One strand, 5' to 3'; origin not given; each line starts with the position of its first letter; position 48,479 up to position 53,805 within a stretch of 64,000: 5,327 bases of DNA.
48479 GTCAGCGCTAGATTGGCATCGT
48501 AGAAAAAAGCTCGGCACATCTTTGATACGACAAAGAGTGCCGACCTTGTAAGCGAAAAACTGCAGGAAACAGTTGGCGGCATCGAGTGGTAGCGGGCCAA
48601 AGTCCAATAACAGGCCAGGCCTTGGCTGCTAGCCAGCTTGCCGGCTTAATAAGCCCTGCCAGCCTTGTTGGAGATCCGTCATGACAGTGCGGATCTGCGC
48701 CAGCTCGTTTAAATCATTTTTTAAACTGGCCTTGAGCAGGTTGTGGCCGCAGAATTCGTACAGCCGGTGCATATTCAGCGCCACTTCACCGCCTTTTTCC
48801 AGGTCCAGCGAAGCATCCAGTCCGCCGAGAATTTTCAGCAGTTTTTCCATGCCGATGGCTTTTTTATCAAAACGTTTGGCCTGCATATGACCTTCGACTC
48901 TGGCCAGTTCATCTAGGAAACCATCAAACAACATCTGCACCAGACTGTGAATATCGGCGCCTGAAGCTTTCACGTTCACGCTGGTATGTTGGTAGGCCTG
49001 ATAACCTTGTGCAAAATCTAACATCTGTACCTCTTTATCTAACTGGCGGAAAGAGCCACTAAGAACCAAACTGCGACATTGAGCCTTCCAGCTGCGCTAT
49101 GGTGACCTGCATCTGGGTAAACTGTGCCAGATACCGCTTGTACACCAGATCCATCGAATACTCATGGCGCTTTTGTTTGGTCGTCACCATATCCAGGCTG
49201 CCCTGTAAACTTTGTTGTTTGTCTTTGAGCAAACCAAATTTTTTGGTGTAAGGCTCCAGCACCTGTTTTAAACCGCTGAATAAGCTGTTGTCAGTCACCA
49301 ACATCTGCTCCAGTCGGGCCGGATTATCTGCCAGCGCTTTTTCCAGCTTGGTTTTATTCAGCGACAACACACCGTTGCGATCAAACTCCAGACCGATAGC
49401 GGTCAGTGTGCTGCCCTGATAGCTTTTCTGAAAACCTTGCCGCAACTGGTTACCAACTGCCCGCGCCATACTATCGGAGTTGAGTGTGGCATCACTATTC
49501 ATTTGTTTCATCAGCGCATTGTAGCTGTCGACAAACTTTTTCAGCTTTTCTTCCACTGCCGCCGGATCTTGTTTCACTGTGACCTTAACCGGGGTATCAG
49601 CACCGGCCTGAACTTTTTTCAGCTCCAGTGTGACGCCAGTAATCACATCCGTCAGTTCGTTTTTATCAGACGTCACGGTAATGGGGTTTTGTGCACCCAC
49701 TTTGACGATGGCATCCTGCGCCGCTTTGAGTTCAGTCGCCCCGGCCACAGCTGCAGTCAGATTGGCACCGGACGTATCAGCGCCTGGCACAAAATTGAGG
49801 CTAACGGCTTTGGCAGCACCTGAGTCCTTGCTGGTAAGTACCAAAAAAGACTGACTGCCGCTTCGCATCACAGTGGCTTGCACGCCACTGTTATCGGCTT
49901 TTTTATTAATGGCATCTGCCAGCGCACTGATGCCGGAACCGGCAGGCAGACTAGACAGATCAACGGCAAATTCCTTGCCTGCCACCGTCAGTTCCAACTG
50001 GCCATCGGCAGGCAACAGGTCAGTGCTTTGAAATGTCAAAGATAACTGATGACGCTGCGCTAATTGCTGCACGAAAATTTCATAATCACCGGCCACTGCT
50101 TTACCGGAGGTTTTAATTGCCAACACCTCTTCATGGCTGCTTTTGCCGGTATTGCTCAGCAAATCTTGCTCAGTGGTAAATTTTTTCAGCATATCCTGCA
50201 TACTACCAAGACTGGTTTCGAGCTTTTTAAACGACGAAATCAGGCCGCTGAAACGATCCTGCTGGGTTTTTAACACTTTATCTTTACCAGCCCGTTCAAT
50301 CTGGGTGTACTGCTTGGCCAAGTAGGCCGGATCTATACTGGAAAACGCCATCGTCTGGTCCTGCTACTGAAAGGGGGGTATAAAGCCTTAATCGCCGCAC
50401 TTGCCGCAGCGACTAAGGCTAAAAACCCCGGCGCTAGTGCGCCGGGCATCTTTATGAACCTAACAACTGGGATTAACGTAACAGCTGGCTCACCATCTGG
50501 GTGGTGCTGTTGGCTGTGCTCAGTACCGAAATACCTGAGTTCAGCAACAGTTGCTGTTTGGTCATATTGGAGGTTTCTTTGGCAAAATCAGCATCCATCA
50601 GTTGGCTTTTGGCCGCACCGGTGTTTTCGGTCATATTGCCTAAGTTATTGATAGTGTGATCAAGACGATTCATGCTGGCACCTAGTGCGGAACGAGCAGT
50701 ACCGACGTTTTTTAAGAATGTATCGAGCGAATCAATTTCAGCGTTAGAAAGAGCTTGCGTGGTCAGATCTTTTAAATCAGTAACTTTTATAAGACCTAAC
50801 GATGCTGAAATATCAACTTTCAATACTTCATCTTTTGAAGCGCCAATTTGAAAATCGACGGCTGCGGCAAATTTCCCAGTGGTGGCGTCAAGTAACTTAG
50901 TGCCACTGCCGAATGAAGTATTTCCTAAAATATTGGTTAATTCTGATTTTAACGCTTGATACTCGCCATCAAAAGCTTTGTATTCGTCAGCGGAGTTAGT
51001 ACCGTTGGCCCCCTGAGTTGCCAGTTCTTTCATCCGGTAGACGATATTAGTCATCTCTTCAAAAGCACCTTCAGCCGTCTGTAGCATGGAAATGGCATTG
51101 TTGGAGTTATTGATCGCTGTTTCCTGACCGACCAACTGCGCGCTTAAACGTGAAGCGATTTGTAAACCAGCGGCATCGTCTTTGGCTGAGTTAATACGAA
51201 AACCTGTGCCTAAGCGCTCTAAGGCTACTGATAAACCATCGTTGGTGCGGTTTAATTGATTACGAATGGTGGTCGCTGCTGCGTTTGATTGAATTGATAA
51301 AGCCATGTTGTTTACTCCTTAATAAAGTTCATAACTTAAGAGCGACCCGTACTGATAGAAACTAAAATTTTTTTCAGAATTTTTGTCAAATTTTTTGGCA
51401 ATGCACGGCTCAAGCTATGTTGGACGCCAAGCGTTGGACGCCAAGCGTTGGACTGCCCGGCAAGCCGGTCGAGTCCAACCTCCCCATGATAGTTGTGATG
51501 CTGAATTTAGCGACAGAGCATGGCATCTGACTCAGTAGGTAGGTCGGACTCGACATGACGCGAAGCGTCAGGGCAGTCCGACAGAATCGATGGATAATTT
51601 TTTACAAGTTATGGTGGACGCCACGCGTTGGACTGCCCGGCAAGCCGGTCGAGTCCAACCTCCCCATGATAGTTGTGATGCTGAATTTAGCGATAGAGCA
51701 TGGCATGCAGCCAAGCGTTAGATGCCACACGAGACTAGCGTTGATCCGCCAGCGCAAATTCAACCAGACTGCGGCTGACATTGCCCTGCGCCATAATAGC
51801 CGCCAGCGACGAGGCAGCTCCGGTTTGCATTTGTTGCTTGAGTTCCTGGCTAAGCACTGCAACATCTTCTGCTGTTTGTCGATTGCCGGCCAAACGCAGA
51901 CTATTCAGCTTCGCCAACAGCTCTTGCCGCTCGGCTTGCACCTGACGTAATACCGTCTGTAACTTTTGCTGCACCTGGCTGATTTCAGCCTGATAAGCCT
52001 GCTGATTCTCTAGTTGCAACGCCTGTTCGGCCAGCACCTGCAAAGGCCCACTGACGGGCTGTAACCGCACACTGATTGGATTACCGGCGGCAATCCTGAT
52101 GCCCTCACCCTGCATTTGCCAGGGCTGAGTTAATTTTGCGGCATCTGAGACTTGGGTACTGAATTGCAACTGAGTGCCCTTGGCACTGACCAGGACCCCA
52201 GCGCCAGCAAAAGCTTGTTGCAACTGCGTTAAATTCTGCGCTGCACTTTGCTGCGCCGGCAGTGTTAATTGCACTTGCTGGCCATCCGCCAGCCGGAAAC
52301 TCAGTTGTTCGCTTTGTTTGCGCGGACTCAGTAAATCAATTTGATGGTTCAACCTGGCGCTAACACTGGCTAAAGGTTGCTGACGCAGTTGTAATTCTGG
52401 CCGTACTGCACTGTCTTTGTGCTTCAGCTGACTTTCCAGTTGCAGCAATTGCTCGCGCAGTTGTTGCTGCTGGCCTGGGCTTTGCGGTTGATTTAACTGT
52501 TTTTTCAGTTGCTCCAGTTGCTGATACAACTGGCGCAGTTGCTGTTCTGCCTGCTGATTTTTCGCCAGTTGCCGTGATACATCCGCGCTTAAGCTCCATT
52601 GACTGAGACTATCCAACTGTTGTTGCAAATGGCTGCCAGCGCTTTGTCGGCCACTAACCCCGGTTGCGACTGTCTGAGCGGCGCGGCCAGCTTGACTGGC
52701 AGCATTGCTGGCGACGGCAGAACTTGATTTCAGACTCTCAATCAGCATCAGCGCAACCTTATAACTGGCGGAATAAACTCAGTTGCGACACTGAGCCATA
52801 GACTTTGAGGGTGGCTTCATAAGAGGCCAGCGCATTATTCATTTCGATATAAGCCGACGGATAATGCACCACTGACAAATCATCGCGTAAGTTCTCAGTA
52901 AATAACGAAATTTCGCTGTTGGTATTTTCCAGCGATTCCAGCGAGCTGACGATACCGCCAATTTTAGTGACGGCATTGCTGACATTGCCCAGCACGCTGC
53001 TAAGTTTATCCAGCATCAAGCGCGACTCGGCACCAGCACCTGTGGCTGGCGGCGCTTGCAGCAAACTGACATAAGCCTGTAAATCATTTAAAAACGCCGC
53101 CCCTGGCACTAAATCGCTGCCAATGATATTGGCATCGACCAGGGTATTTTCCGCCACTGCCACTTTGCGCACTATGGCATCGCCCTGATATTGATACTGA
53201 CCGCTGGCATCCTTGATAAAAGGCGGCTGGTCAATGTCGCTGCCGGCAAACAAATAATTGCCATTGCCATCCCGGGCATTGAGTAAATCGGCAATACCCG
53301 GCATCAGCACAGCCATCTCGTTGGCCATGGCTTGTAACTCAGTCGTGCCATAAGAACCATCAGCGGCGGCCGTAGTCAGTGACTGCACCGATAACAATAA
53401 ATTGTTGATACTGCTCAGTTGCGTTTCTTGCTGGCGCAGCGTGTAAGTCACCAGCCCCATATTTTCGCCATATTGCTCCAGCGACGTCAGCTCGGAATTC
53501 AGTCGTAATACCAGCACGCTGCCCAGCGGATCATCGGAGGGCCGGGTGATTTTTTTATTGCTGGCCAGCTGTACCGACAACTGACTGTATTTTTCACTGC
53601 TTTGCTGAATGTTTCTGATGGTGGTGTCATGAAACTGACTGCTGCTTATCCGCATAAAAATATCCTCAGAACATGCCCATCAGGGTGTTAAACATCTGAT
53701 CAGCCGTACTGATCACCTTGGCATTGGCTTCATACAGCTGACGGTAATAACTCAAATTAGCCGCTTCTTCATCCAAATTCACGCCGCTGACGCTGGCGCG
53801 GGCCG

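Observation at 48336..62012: Shared paired palindrome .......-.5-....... about 90-100 nt upstream of both sigma-54 promoters: candidate LafK enhancer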

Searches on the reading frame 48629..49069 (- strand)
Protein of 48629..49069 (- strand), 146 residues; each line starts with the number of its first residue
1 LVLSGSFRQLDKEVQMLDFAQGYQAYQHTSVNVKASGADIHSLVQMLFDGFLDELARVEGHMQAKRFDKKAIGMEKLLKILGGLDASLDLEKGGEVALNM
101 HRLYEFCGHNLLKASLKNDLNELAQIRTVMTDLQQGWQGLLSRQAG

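Call 6: search_protein_families(library=ncbifam, proteins=[window:48629-49069:-], max_evalue=0.01)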
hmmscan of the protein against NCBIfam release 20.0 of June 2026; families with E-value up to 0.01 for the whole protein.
window:48629-49069:- (146 aa): 1 family
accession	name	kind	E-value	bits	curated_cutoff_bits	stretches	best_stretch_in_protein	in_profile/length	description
TIGR00208.1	fliS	equivalog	2.4e-25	89.1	53.75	1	19-141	3-121/124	flagellar export chaperone FliS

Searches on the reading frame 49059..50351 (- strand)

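Call 6: search_protein_families(library=ncbifam, proteins=[window:49059-50351:-], max_evalue=0.01)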
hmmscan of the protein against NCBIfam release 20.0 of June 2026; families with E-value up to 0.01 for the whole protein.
window:49059-50351:- (430 aa): 8 families
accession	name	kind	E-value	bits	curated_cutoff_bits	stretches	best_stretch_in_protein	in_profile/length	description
NF005955.1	PRK08032.1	equivalog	6.8e-45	153.9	387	1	17-426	21-458/465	flagellar filament capping protein FliD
NF006435.1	PRK08724.1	equivalog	2.1e-29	102.8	580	2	16-185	22-188/672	flagellar filament capping protein FliD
NF005281.0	PRK06798.1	equivalog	2.6e-27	95.9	375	1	30-423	45-425/440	flagellar hook-associated protein 2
NF005188.0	PRK06664.1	equivalog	1.9e-26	92.6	469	2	207-288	386-461/661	flagellar hook-associated protein FliD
NF009400.1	PRK12765.1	equivalog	2.6e-23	82.4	448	3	201-350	242-395/596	flagellar filament capping protein FliD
NF006282.1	PRK08453.1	equivalog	1.5e-18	66.6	500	1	115-406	328-632/673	flagellar filament capping protein FliD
NF005833.0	PRK07737.1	equivalog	2.1e-14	53.5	444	1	10-287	16-294/501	flagellar hook-associated protein 2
NF041842.1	EpsX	equivalog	0.0031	16.3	550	1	126-227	130-231/412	exopolysaccharide export protein EpsX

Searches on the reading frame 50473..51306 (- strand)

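Call 6: search_protein_families(library=ncbifam, proteins=[window:50473-51306:-], max_evalue=0.01)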
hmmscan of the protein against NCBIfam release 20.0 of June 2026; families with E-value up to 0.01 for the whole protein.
window:50473-51306:- (277 aa): 28 families (the best 25 are shown)
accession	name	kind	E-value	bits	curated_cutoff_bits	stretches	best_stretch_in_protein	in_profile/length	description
NF038071.1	lat_flg_LafA_2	exception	7e-105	350.5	365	1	1-277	1-284/284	lateral flagellin LafA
NF009444.0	PRK12802.1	equivalog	4e-68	230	332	1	1-276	1-281/282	flagellin domain-containing protein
NF006466.0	PRK08869.1-1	subfamily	2.8e-64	218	426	2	1-166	1-161/377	flagellin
NF006469.0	PRK08869.1-4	equivalog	5.8e-63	213.5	627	2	1-166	1-161/377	flagellin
NF033376.1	lat_flg_LafA_1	exception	6e-61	206.4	440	2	3-181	2-185/304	lateral flagellin LafA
NF006468.0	PRK08869.1-3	subfamily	3e-59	201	436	2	1-165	1-160/378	polar flagellin E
NF005294.0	PRK06819.1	subfamily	8e-55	186.9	387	2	1-168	1-162/376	FliC/FljB family flagellin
NF009448.0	PRK12806.1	equivalog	4.6e-54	184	531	2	1-167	1-162/475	flagellin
NF009450.0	PRK12808.1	equivalog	2.6e-52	179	476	2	22-183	20-175/476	flagellin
NF009449.0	PRK12807.1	subfamily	9.7e-52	176.3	347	1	7-276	5-286/287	flagellin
NF009446.0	PRK12804.1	subfamily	1.7e-47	162.4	352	1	5-277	3-301/301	flagellin Hag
NF006467.0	PRK08869.1-2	subfamily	7e-47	160.4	443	2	1-163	1-158/400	flagellin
NF005953.0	PRK08026.1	subfamily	1.3e-46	160.3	619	2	1-166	1-160/548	FliC/FljB family flagellin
NF006470.0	PRK08869.1-5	equivalog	4.8e-44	151.1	423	2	3-175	2-169/388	flagellin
NF009447.0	PRK12805.1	equivalog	2.1e-41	142.3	404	1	7-276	5-285/287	FliC/FljB family flagellin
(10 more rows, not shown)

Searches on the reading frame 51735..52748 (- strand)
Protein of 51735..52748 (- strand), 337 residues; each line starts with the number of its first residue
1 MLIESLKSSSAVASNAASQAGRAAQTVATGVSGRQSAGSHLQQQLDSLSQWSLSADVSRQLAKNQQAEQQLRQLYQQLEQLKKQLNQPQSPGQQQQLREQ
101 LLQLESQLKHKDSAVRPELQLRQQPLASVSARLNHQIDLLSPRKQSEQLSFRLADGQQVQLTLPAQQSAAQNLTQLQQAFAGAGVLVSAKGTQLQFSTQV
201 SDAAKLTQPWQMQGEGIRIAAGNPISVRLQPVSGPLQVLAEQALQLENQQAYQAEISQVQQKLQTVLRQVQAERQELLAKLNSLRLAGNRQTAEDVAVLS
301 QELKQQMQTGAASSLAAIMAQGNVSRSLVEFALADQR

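Call 25: search_protein_families(library=pfam, proteins=[window:51735-52748:-], max_evalue=0.01)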
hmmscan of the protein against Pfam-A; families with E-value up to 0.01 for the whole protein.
window:51735-52748:- (337 aa): 0 families

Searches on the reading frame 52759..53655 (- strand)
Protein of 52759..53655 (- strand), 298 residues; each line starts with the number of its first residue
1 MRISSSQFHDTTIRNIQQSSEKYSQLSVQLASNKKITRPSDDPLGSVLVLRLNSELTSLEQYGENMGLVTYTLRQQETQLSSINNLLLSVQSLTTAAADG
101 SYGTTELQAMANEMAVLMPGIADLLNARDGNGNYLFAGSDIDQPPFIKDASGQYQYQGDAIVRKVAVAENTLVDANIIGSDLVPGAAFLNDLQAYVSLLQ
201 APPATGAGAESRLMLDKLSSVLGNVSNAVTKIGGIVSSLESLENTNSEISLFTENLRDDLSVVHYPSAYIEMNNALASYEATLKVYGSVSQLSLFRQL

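Call 25: search_protein_families(library=pfam, proteins=[window:52759-53655:-], max_evalue=0.01)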
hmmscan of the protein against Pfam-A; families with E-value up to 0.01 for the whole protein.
window:52759-53655:- (298 aa): 1 family
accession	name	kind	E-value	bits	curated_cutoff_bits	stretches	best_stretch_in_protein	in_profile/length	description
PF00669.25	Flagellin_N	-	3.6e-16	59.9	26.6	1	7-139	5-137/139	Bacterial flagellin N-terminal helical region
